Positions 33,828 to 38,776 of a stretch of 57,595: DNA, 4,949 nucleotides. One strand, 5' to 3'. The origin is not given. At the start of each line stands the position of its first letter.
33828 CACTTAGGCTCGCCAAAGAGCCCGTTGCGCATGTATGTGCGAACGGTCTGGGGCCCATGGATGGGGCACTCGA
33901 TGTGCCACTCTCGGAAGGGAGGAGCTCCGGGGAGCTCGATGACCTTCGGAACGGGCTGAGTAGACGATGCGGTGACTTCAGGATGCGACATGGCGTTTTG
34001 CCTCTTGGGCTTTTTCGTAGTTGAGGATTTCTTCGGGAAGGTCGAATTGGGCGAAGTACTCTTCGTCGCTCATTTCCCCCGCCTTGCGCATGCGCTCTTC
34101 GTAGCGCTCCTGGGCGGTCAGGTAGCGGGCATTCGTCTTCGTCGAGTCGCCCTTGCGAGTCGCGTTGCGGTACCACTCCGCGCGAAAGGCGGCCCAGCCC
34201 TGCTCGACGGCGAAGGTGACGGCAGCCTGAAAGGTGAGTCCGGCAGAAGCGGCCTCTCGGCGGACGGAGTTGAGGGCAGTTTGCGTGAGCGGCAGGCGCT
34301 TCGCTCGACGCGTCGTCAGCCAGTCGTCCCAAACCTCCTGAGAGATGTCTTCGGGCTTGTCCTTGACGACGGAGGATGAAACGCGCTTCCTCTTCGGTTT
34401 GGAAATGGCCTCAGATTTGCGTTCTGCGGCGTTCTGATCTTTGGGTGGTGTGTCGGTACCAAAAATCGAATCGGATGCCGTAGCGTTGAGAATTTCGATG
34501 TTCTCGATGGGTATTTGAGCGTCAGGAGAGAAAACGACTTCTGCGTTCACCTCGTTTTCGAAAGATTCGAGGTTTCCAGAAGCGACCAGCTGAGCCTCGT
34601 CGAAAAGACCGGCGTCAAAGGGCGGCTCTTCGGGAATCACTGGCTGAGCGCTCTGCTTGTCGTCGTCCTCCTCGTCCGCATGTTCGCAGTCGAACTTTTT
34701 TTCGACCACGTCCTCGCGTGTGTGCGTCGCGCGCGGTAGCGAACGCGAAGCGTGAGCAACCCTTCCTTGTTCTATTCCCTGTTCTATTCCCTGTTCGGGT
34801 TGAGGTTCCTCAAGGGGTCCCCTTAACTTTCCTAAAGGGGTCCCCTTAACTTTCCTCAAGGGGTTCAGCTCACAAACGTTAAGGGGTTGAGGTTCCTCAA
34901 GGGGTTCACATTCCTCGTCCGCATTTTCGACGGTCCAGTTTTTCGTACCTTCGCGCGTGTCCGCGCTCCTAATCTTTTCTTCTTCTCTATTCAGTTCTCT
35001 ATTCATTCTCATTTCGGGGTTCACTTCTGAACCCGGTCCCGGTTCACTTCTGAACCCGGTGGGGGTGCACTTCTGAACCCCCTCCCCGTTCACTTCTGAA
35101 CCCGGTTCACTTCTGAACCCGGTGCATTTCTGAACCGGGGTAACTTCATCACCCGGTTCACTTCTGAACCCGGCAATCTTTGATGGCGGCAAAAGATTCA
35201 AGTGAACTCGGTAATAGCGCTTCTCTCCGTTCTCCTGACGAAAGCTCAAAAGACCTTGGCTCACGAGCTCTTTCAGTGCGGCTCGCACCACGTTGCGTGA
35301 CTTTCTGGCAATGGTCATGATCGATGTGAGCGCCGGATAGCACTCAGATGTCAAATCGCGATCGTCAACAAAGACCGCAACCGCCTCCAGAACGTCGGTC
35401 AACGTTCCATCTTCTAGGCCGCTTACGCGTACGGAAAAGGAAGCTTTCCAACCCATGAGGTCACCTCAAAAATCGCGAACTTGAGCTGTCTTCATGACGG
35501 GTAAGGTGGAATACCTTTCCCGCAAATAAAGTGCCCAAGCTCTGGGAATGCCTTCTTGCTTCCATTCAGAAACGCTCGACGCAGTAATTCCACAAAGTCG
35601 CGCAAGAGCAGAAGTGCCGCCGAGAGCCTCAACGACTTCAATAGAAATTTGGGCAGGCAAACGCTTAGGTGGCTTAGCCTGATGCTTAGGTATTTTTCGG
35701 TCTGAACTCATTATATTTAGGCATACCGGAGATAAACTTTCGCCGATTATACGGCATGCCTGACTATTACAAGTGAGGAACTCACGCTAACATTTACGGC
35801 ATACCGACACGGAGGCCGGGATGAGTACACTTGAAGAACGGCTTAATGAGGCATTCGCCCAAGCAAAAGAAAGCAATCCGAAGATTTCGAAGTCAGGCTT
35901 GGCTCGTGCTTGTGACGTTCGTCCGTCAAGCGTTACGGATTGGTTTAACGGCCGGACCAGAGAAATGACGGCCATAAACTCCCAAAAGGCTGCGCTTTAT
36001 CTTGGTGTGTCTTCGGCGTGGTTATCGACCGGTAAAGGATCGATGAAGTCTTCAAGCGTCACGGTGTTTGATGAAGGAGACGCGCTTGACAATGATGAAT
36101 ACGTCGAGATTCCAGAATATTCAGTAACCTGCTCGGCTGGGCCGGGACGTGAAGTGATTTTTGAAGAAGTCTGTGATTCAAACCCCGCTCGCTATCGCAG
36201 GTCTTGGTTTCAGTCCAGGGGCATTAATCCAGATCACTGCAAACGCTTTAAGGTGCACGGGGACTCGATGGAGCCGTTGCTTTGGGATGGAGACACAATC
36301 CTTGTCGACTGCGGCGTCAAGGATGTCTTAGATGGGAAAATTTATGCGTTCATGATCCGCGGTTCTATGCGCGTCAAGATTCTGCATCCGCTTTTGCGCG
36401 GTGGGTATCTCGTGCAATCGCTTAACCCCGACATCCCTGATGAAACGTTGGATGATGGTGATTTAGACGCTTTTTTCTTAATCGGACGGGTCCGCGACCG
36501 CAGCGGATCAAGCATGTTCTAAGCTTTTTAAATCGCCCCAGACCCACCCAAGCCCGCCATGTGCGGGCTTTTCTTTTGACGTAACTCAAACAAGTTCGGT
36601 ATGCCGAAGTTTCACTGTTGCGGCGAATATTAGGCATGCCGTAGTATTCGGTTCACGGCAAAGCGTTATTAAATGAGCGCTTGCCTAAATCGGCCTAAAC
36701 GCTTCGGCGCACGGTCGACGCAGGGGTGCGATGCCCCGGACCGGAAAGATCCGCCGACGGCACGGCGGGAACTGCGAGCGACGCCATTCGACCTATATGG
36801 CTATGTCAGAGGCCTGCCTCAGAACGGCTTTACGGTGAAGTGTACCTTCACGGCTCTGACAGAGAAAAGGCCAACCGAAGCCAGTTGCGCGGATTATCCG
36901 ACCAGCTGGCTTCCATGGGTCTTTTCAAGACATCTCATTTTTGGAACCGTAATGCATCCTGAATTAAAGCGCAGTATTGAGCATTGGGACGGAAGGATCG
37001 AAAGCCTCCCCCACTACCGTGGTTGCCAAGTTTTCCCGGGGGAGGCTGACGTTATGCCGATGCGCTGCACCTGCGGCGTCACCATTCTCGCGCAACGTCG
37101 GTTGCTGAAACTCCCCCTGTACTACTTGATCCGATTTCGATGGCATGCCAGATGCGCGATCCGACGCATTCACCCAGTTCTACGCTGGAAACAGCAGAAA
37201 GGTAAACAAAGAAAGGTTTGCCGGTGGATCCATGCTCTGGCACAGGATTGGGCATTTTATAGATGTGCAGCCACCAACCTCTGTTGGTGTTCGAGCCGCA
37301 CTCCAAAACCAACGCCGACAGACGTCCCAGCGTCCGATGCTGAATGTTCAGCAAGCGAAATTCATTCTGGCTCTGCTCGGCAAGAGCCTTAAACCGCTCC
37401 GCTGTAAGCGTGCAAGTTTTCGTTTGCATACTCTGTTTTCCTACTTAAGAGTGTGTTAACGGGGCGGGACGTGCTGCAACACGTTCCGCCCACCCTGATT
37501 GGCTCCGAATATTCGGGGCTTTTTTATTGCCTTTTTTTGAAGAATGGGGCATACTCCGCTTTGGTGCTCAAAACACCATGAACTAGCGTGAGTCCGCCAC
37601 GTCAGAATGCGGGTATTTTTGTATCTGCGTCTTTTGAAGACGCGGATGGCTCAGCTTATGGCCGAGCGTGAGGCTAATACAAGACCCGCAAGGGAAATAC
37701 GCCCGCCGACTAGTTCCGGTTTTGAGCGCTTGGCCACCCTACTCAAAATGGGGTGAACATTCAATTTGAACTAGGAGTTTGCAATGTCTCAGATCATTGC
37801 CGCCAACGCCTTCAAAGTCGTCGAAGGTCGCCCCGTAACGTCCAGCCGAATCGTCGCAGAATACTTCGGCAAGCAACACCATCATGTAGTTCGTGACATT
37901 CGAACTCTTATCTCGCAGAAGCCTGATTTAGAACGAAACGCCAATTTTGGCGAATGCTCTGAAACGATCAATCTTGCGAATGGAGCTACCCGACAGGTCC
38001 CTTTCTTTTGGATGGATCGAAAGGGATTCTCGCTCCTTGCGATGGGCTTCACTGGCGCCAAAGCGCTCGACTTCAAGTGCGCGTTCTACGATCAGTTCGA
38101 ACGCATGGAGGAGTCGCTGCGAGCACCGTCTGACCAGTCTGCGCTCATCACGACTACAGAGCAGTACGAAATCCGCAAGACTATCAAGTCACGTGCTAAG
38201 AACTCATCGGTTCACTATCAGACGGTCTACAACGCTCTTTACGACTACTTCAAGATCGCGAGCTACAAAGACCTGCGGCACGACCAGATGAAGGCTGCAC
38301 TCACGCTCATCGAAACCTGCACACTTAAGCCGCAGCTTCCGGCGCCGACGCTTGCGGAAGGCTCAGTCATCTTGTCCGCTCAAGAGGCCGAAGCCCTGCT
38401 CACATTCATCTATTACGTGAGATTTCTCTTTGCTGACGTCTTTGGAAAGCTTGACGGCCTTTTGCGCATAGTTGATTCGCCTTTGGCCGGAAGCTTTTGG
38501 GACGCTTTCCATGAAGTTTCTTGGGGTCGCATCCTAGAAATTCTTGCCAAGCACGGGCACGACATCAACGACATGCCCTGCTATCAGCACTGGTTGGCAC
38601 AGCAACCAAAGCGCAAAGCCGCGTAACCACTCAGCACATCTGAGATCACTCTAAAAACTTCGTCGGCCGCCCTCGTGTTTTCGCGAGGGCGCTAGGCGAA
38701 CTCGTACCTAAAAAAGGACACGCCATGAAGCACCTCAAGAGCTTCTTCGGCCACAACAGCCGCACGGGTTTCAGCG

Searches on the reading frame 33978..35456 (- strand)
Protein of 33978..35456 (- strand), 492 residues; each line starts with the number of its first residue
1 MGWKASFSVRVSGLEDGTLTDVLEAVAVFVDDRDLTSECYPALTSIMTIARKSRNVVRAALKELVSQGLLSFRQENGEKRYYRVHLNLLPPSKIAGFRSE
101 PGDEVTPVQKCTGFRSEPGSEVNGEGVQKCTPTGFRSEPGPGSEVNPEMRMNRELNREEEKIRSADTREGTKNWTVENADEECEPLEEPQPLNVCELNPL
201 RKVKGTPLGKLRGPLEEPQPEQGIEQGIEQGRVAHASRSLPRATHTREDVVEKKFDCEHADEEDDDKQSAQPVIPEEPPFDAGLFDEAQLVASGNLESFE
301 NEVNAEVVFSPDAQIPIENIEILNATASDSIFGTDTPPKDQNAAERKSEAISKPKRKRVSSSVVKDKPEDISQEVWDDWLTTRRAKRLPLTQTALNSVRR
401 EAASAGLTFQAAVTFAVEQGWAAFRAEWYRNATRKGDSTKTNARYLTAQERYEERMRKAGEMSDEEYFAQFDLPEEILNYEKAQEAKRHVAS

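Call 21: search_protein_families(library=phrogs, proteins=[window:33978-35456:-], max_evalue=0.001)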
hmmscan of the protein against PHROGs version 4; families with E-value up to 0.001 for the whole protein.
window:33978-35456:- (492 aa): 6 families
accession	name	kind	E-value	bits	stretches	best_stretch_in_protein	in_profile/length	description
phrog_678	-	DNA, RNA and nucleotide metabolism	1.8e-22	81.4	1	335-458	187-314/346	replication initiation O-like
phrog_6451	-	DNA, RNA and nucleotide metabolism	2.5e-07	31.7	1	311-439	127-248/272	primosomal protein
phrog_270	-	DNA, RNA and nucleotide metabolism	2.4e-06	28.2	1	32-164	62-159/383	replication initiation protein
phrog_12556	-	DNA, RNA and nucleotide metabolism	7.1e-06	26.8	1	335-457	210-329/347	replication initiation protein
phrog_391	-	DNA, RNA and nucleotide metabolism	0.00012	22.8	1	19-103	17-103/298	replication initiation O-like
phrog_186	-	DNA, RNA and nucleotide metabolism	0.00021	22.1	1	36-113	58-131/308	DnaD-like helicase loader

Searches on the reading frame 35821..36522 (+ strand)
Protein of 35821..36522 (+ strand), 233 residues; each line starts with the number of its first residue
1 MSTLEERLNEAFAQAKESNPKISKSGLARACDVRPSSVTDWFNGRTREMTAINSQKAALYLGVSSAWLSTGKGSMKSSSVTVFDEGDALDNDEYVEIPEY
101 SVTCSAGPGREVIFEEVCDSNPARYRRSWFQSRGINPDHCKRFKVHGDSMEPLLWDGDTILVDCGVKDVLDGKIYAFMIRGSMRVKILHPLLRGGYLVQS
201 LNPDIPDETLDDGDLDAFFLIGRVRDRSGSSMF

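Call 21: search_protein_families(library=phrogs, proteins=[window:35821-36522:+], max_evalue=0.001)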
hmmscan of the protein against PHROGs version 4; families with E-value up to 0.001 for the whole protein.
window:35821-36522:+ (233 aa): 5 families
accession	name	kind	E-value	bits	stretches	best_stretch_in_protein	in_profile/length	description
phrog_4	-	transcription regulation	6.6e-45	154.8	1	2-224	135-332/400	transcriptional repressor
phrog_6201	-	transcription regulation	3e-19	70.1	1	127-225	15-112/121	CI-like repressor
phrog_8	-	transcription regulation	2.1e-07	31.7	1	19-98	168-239/346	transcriptional regulator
phrog_2328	-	transcription regulation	1.6e-06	29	1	3-76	15-82/128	transcriptional repressor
phrog_18068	-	unknown function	0.00063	20.6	1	12-78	18-81/184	-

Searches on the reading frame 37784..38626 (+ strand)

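Call 21: search_protein_families(library=phrogs, proteins=[window:37784-38626:+], max_evalue=0.001)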
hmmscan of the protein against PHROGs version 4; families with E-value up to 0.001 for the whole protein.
window:37784-38626:+ (280 aa): 16 families
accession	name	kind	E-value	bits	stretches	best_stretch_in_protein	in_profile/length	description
phrog_518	-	transcription regulation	4.7e-28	99.5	1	11-119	16-118/268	Rha-like transcriptional regulator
phrog_821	-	transcription regulation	6.8e-26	92.5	1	9-121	154-260/324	transcriptional regulator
phrog_373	-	transcription regulation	1e-25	91.9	1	13-178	94-306/373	anti-repressor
phrog_995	-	transcription regulation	3.9e-24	86.6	1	11-184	113-282/307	transcriptional regulator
phrog_18886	-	unknown function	1.6e-19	71.3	1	19-130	19-128/269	-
phrog_2657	-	transcription regulation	2.2e-19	70.7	1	11-155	16-162/243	transcriptional regulator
phrog_63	-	transcription regulation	3.2e-16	60.7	1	13-125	127-229/431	anti-repressor Ant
phrog_10324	-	transcription regulation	1.4e-11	45.6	1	21-118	8-100/205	anti-repressor Ant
phrog_245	-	transcription regulation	3.7e-08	34.2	1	113-262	135-286/319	anti-repressor Ant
phrog_15204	-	transcription regulation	5.7e-08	33.4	1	13-42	31-60/79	anti-repressor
phrog_2812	-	unknown function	9.9e-07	29.5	1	123-246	123-248/288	-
phrog_17716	-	unknown function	1.9e-06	29.7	0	87-117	1-31/101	-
phrog_463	-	transcription regulation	6.3e-05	23.6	1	139-182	188-231/250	anti-repressor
phrog_2127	-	transcription regulation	0.00026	21.8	1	79-182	87-192/313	anti-repressor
phrog_1726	-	transcription regulation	0.00046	21.1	1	10-188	7-186/264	anti-repressor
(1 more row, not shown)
